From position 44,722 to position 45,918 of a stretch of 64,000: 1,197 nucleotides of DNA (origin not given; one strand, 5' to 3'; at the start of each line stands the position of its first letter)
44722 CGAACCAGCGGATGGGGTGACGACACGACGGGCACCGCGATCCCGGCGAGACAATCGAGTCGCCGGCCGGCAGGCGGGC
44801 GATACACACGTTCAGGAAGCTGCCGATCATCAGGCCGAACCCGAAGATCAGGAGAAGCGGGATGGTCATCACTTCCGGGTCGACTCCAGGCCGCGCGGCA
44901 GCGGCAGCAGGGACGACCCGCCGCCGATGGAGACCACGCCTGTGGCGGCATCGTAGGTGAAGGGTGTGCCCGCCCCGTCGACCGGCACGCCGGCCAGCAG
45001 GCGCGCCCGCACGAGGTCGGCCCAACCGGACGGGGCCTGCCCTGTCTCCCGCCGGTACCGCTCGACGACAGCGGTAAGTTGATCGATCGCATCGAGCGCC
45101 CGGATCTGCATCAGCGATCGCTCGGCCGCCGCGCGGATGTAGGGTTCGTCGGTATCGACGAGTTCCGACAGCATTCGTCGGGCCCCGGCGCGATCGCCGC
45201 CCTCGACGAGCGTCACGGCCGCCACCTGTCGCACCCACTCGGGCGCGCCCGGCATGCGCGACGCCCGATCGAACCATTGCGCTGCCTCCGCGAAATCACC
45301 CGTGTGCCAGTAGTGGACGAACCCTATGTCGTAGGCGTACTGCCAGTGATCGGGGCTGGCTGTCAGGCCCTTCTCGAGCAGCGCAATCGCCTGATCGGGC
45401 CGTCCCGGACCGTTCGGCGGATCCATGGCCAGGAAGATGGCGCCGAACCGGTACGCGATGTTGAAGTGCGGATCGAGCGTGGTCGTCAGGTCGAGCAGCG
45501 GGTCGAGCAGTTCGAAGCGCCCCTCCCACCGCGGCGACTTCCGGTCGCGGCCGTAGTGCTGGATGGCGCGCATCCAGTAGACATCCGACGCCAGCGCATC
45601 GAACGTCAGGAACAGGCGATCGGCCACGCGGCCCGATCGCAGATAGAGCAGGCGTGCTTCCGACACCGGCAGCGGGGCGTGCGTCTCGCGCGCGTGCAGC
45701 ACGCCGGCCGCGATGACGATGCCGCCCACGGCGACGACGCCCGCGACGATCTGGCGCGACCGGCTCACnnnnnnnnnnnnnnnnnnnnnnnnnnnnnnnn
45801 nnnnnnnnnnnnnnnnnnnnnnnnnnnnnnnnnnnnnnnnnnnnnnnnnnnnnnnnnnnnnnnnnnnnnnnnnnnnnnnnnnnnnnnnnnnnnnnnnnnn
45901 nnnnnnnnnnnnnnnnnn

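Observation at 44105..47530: ABC-2 exporter, TPR membrane protein and prepilin peptidase form one translationally coupled unit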

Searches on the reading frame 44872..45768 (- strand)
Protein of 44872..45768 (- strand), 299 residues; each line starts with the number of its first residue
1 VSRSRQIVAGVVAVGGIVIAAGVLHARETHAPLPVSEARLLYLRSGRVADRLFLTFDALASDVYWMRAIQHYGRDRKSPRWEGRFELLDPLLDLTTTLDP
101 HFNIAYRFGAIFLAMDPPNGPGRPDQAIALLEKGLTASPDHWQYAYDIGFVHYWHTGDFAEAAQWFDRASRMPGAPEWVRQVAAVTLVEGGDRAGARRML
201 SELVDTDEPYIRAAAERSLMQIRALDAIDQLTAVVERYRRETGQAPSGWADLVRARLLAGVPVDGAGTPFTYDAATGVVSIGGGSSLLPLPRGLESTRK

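Call 3: search_protein_families(library=pfam, proteins=[window:44872-45768:-], max_evalue=0.01)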
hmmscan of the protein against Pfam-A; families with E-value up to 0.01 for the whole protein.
window:44872-45768:- (299 aa): 8 families
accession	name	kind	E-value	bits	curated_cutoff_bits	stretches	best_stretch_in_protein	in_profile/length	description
PF13432.12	TPR_16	-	6e-08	33.4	32.7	1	122-171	11-60/65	Tetratricopeptide repeat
PF14559.12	TPR_19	-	1.5e-07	32.1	25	1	122-171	5-53/68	Tetratricopeptide repeat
PF13428.12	TPR_14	-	6.6e-05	23.7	23.5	0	122-144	15-37/44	Tetratricopeptide repeat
PF13646.12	HEAT_2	-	7.6e-05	23.4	27.7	1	175-236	12-72/88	HEAT repeats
PF07719.23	TPR_2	-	0.00045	20.6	27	0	153-169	11-27/34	Tetratricopeptide repeat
PF07721.20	TPR_4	-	0.00059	20.6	27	0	152-168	10-26/26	Tetratricopeptide repeat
PF13424.12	TPR_12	-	0.0047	17.5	30.1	0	122-172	17-74/77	Tetratricopeptide repeat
PF14561.12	TPR_20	-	0.0096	16.7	25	0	167-241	13-84/90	Tetratricopeptide repeat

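Call 4: search_protein_families(library=ncbifam, proteins=[window:44872-45768:-], max_evalue=0.01)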
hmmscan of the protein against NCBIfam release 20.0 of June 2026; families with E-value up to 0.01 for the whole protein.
window:44872-45768:- (299 aa): 3 families
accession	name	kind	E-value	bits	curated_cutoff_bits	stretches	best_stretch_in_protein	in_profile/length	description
TIGR03504.1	FimV_Cterm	subfamily_domain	0.00028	20.9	30.65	1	184-219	6-41/44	FimV/HubP family polar landmark protein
NF040959.1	MamA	equivalog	0.0011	18.5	200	1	102-171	139-201/204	magnetosome protein MamA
NF052415.1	T3SS_chap_SctY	equivalog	0.0037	17.8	70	0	122-204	20-104/106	type III secretion apparatus assembly chaperone SctY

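Call 9: find_homologous_proteins(query=window:44872-45768:-, max_evalue=0.001)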
Query window:44872-45768:- (299 aa): 3984 proteins with E <= 0.001 among 8000 candidates; the best 120 are listed.
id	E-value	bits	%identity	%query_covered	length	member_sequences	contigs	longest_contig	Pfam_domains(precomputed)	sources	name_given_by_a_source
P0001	2.3e-196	669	100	100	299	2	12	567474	PF14559.13,PF13432.13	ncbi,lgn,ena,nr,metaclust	ncbi:MAG: hypothetical protein ABS36_07790 [Acidobacteria bacterium SCN 69-37]|nr:MAG: hypothetical 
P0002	1.5e-152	525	79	99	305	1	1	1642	PF13432.13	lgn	-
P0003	2.5e-149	515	76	99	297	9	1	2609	-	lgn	-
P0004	7.0e-147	507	74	99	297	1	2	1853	PF14559.13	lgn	-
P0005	7.8e-145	500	79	91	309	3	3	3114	-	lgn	-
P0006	8.1e-145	500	75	98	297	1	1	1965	PF14559.13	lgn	-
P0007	8.7e-144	496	77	93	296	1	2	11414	-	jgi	jgi:hypothetical protein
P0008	1.2e-143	496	74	98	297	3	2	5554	-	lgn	-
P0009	1.3e-143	496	77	91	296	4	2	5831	-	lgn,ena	-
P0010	1.1e-142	493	77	91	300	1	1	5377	PF14559.13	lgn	-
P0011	6.3e-142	490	75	97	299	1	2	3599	PF14559.13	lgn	-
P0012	9.6e-141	486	73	99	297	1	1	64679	-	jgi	jgi:tetratricopeptide (TPR) repeat protein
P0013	1.3e-140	486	74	98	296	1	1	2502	-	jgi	jgi:tetratricopeptide (TPR) repeat protein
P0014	1.6e-140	486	75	94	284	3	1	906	PF13432.13,PF13428.13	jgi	jgi:hypothetical protein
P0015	3.0e-140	485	74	98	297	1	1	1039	PF14559.13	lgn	-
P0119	2.3e-115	403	60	93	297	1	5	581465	-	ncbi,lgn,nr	ncbi:MAG: hypothetical protein IT184_10990 [Acidobacteria bacterium]|nr:hypothetical protein [Acidob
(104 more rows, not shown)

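Call 11: find_encoding_contigs(protein=P0119, flank=10000, max_places=3)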
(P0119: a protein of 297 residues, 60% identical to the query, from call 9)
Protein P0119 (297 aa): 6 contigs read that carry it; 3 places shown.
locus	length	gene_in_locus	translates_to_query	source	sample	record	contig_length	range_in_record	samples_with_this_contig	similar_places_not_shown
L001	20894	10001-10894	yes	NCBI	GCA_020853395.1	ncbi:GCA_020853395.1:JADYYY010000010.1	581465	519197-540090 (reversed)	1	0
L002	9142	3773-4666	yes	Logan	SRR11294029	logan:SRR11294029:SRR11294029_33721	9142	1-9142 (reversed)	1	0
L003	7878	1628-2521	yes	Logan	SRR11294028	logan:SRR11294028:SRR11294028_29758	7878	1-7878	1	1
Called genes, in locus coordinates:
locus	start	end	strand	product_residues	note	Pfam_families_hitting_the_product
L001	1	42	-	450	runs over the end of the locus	PF25919:BSH_CusB (faint), PF25997:BSH_YhbJ (faint), PF25917:BSH_RND, PF25973:BSH_CzcB, PF25984:BSH_YknX (weak), PF25885:HH_EMRA (weak), PF25990:Beta-barrel_YknX, PF25989:YknX_C (weak)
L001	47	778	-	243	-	PF04893:Yip1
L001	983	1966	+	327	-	PF13729:TraF_2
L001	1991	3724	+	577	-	PF05157:MshEN, PF00437:T2SSE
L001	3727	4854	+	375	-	PF00437:T2SSE, PF13191:AAA_16 (weak), PF25199:nSTAND_NTPase5 (faint)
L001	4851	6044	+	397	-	PF28597:T2SSF_N, PF00482:T2SSF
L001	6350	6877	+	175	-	PF07963:N_methyl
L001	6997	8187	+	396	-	PF07884:VKOR, PF13462:Thioredoxin_4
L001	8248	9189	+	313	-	PF00005:ABC_tran, PF13304:AAA_21 (faint), PF13732:DrrA1-3_C (weak)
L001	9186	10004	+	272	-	PF12679:ABC2_membrane_2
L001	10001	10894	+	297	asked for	-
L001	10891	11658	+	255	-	PF06750:A24_N_bact, PF01478:Peptidase_A24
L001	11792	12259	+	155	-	-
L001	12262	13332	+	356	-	-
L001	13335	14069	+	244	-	-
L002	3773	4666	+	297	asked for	-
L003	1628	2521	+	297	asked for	-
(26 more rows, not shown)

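Call 17: search_protein_representatives(protein=window:44872-45768:-)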
Query: 299 residues. Proteins with E-value up to 0.001 (for the whole library): 3018; up to 1e-10: 1338; up to 1e-30: 191. The best 150 are listed.
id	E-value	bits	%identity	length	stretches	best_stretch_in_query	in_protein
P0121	1.6e-98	346.2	57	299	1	6-294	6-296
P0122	1.9e-86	306.5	62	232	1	66-294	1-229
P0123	6.9e-84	298.1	50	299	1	3-294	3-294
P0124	5.9e-73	262.2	47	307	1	12-293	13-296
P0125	3.6e-72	259.7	47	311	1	10-291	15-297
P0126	8.9e-72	258.3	47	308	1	15-297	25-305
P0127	2.3e-71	257.0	47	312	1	19-292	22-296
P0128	7.7e-71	255.3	45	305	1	20-291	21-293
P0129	8.3e-70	251.9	46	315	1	27-294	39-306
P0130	1.1e-69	251.5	48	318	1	16-293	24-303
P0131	1.3e-67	244.6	57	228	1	10-223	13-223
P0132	2.0e-67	244.1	44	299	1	12-292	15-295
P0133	4.2e-67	243.0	48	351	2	83-292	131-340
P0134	2.3e-66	240.6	64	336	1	11-179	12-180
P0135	2.9e-62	227.1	41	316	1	5-281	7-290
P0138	3.9e-57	210.3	41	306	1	39-291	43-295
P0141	5.0e-56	206.7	42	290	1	3-292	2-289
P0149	3.6e-52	194.0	40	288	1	18-287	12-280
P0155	1.1e-50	189.1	37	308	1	4-280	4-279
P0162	1.4e-48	182.2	39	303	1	21-273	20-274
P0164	4.3e-48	180.6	41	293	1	36-282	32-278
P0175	2.3e-45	171.6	36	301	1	5-288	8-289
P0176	2.9e-45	171.3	37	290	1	36-286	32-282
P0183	2.5e-44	168.2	34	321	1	8-286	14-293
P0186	5.9e-44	167.0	40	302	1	40-292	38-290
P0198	5.0e-43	164.0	36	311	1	17-273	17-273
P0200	5.6e-43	163.8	37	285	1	39-287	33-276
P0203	4.4e-42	160.9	36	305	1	36-270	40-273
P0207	1.4e-41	159.2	38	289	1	39-283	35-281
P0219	5.0e-40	154.1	37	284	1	37-287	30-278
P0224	1.7e-39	152.3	36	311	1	38-274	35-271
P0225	1.7e-39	152.3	39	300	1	11-282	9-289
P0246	3.0e-37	145.0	36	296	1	39-288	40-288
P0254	1.8e-36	142.5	36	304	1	34-285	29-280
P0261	3.5e-35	138.2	32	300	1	13-281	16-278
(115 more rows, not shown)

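Call 20: list_cluster_members(proteins=[P0141, P0149, P0155, P0164, P0176, P0183, P0186, P0224, P0225, P0254])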
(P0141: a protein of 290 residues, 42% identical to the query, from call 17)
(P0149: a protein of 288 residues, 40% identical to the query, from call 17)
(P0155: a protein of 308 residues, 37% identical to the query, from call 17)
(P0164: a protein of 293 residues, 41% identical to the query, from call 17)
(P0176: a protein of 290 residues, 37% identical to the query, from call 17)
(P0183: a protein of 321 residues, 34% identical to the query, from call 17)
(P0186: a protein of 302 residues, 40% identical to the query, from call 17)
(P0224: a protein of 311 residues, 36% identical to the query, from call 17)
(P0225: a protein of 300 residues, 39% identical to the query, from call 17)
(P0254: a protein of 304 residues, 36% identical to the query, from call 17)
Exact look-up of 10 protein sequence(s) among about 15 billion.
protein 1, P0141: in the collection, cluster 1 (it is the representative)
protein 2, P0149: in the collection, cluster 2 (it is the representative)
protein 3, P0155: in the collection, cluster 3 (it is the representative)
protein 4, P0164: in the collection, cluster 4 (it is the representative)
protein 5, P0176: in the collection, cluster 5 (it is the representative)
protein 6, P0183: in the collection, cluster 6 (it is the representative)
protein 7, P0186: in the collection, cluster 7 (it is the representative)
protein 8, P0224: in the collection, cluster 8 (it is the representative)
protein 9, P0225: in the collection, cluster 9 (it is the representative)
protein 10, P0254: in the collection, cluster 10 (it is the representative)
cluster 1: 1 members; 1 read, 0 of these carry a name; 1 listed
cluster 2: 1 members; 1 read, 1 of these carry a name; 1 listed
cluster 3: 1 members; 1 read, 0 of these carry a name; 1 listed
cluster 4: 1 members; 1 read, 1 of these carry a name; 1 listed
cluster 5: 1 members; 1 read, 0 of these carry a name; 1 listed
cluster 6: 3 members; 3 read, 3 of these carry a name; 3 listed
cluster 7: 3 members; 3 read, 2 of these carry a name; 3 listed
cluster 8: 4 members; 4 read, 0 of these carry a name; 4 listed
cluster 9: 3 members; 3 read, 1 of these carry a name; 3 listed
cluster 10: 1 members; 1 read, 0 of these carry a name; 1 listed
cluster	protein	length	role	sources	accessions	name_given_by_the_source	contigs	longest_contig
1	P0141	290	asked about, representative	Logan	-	-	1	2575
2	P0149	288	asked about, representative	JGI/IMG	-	hypothetical protein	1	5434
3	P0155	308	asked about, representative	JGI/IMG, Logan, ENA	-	-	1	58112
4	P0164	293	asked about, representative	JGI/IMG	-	hypothetical protein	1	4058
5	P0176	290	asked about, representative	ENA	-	-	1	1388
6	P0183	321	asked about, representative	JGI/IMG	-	hypothetical protein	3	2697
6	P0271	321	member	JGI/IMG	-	hypothetical protein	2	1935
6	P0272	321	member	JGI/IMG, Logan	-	hypothetical protein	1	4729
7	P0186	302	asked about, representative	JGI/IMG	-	hypothetical protein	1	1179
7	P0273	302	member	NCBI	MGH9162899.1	MAG: hypothetical protein ACRD2X_23295 [Vicinamibacteraceae bacterium]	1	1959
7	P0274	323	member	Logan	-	-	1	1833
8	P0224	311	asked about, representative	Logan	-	-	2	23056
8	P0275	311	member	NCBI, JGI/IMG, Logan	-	-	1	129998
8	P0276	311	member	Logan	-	-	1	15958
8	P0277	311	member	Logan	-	-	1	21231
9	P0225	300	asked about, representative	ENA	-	-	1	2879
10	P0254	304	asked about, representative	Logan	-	-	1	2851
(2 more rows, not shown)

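Call 25: find_related_loci(query=A2, collection=genome_contigs, flank=10000)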
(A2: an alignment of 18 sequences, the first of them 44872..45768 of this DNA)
Query A2 (299 aa) in genome_contigs; peptide patterns used: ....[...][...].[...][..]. (x = any residue, [..] = any of these).
599 stretches matched a pattern (row limit reached: there are more); 586 encode a relative of the query (tblastn E <= 1e-3); the best 80 are kept; 80 distinct loci.
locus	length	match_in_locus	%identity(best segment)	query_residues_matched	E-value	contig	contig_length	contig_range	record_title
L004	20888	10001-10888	72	2-296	1e-140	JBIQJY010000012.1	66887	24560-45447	MAG: Acidobacteriota bacterium isolate mag.79f NODE_594_length_66887, whole genome shotgun sequence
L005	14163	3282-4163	66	1-294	1e-121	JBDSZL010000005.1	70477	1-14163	MAG: Vicinamibacterales bacterium isolate cluster1_bin.85 k127_3868719, whole genome shotgun sequence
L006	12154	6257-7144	65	1-295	2e-120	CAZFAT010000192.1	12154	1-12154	MAG TPA_asm: uncultured Solibacteraceae bacterium isolate binchicken_co31_429 genome assembly, contig: k141_1392019, who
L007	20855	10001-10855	60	7-294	3e-115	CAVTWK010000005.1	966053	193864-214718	MAG: uncultured Acidobacteriota bacterium isolate MFD04651.bin.2.167 genome assembly, contig: contig_419, whole genome s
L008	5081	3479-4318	63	12-291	1e-113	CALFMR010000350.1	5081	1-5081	MAG TPA_asm: uncultured Acidobacteria bacterium isolate ERR1654120_bin.28_CONCOCT_v1.1_MAG genome assembly, contig: ERZ1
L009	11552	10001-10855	57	7-294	5e-105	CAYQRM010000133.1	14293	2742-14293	MAG TPA_asm: uncultured Solibacteraceae bacterium isolate binchicken_co279_39 genome assembly, contig: k141_4324899, who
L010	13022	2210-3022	67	25-295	3e-103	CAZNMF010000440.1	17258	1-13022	MAG TPA_asm: uncultured Solibacteraceae bacterium isolate binchicken_co84_192 genome assembly, contig: k141_2003546, who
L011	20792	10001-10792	57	33-296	2e-97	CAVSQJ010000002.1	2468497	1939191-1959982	MAG: uncultured Acidobacteriota bacterium isolate MFD05841.bin.2.230 genome assembly, contig: contig_5040, whole genome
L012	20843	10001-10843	53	17-298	6e-89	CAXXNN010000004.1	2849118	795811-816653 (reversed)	MAG: Vicinamibacterales bacterium isolate 584f8af7-9898-40e5-a533-8d11c034b1eb genome assembly, contig: contig_4, whole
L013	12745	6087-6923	59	11-291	6e-89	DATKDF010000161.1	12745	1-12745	MAG TPA_asm: Vicinamibacterales bacterium isolate SMAG_U14465 k141_1749271, whole genome shotgun sequence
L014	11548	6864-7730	52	3-291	8e-89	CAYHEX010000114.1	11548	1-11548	MAG TPA_asm: uncultured Solibacteraceae bacterium isolate ERP119702_co1_137 genome assembly, contig: NODE_7229_length_11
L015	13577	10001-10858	49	5-291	2e-87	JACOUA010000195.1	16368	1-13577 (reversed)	MAG: Acidobacteria bacterium isolate NC_groundwater_58_Pr7_S-0.65um_66_18 FFV18_Sp65_scaffold_113743, whole genome shotg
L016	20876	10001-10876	51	3-291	2e-87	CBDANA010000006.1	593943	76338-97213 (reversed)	MAG: Vicinamibacterales bacterium isolate 5fb12c80-57d0-4641-8fec-4a532d1ea914 genome assembly, contig: contig_6, whole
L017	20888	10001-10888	51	4-298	8e-86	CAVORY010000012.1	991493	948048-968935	MAG: uncultured Acidobacteriota bacterium isolate MFD00032.bin.2.43 genome assembly, contig: contig_58716, whole genome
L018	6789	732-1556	53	17-291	2e-85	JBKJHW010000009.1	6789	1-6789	MAG: Vicinamibacterales bacterium isolate ant_bin.128 S1Ck117_6383843_flag_0_multi_17.0000_len_6789, whole genome shotgu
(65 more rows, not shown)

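Call 27: find_encoding_contigs(protein=P0275, flank=10000, max_places=2)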
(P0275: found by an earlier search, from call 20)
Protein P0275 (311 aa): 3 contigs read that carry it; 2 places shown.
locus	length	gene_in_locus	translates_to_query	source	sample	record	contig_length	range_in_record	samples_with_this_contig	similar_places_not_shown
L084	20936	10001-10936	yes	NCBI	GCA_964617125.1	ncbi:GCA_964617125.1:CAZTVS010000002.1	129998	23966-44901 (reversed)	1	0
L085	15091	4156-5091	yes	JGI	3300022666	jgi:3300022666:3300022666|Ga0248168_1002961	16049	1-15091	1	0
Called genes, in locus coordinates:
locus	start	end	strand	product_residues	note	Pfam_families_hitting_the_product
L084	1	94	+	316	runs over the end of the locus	PF06439:3keto-disac_hyd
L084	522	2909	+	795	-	PF00082:Peptidase_S8, PF00963:Cohesin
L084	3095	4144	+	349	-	-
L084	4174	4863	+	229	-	PF00512:HisKA, PF02518:HATPase_c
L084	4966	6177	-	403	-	PF00072:Response_reg, PF13487:HD_5, PF01966:HD (weak)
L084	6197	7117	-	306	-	PF13677:MotB_plug, PF00691:OmpA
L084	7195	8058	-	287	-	PF20560:MotA_N, PF01618:MotA_ExbB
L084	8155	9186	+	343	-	PF00005:ABC_tran, PF13304:AAA_21, PF13732:DrrA1-3_C (weak)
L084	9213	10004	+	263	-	PF12679:ABC2_membrane_2, PF12730:ABC2_membrane_4 (weak)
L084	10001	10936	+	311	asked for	PF13432:TPR_16 (faint)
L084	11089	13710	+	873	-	PF09371:Tex_N, PF22706:Tex_central_region, PF14639:YqgF, PF16921:Tex_YqgF, PF14635:HHH_7, PF12836:HHH_3, PF17674:HHH_9, PF00575:S1, +1 more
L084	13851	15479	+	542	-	-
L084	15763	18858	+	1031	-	-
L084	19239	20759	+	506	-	PF12796:Ank_2, PF00023:Ank (weak), PF12796:Ank_2, PF13857:Ank_5 (weak), PF00023:Ank (weak), PF13637:Ank_4, PF13857:Ank_5, PF12796:Ank_2, +4 more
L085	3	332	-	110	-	?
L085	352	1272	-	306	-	PF13677:MotB_plug, PF00691:OmpA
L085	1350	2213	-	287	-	PF20560:MotA_N, PF01618:MotA_ExbB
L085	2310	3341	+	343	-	PF00005:ABC_tran, PF13304:AAA_21, PF13732:DrrA1-3_C (weak)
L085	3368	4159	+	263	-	PF12679:ABC2_membrane_2, PF12730:ABC2_membrane_4 (weak)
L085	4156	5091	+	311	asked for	PF13432:TPR_16 (faint)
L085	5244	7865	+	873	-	PF09371:Tex_N, PF22706:Tex_central_region, PF14639:YqgF, PF16921:Tex_YqgF, PF14635:HHH_7, PF12836:HHH_3, PF17674:HHH_9, PF00575:S1, +1 more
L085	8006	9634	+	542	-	-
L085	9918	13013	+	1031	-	-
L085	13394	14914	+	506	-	PF12796:Ank_2, PF00023:Ank (weak), PF12796:Ank_2, PF13857:Ank_5 (weak), PF00023:Ank (weak), PF13637:Ank_4, PF13857:Ank_5, PF12796:Ank_2, +4 more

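Call 28: find_encoding_contigs(protein=P0155, flank=10000, max_places=2)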
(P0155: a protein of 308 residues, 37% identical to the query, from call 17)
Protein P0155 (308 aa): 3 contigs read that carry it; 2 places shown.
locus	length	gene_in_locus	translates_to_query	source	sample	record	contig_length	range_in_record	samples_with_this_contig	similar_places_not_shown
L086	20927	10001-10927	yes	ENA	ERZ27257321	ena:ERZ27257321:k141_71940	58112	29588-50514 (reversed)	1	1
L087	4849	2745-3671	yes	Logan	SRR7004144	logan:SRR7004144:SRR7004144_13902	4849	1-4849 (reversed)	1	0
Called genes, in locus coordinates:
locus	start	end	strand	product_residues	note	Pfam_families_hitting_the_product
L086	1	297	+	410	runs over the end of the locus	PF01266:DAO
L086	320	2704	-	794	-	PF07719:TPR_2 (faint), PF13174:TPR_6 (faint), PF13371:TPR_9 (faint), PF13424:TPR_12 (faint), PF13428:TPR_14 (faint), PF13429:TPR_15 (faint), PF23914:TPR_CcmH_CycH (weak), PF14559:TPR_19 (weak), +8 more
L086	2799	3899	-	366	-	PF21016:RlmN_N (weak), PF04055:Radical_SAM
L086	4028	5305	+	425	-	PF00675:Peptidase_M16, PF05193:Peptidase_M16_C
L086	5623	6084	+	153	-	PF07963:N_methyl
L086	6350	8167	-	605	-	PF14559:TPR_19 (faint), PF00515:TPR_1 (faint), PF07719:TPR_2 (faint), PF13176:TPR_7 (faint), PF13181:TPR_8 (faint), PF13424:TPR_12 (faint), PF13428:TPR_14 (faint), PF13432:TPR_16, +3 more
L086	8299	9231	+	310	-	PF00005:ABC_tran, PF13304:AAA_21 (weak)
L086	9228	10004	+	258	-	PF12679:ABC2_membrane_2, PF12730:ABC2_membrane_4 (weak)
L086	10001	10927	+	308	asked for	PF13428:TPR_14 (faint), PF13432:TPR_16 (weak)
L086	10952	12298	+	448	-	PF13231:PMT_2 (weak)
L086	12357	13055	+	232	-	PF03548:LolA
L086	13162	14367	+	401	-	PF00482:T2SSF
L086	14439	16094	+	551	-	PF05157:MshEN, PF00437:T2SSE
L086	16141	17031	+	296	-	PF11104:PilM_2 (faint)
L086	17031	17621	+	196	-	PF05137:PilN (weak)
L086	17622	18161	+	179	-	-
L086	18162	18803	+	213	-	-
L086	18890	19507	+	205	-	-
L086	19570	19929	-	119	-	PF01521:Fe-S_biosyn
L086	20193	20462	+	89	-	-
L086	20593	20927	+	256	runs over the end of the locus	PF00657:Lipase_GDSL, PF13472:Lipase_GDSL_2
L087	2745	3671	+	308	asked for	PF13428:TPR_14 (faint), PF13432:TPR_16 (weak)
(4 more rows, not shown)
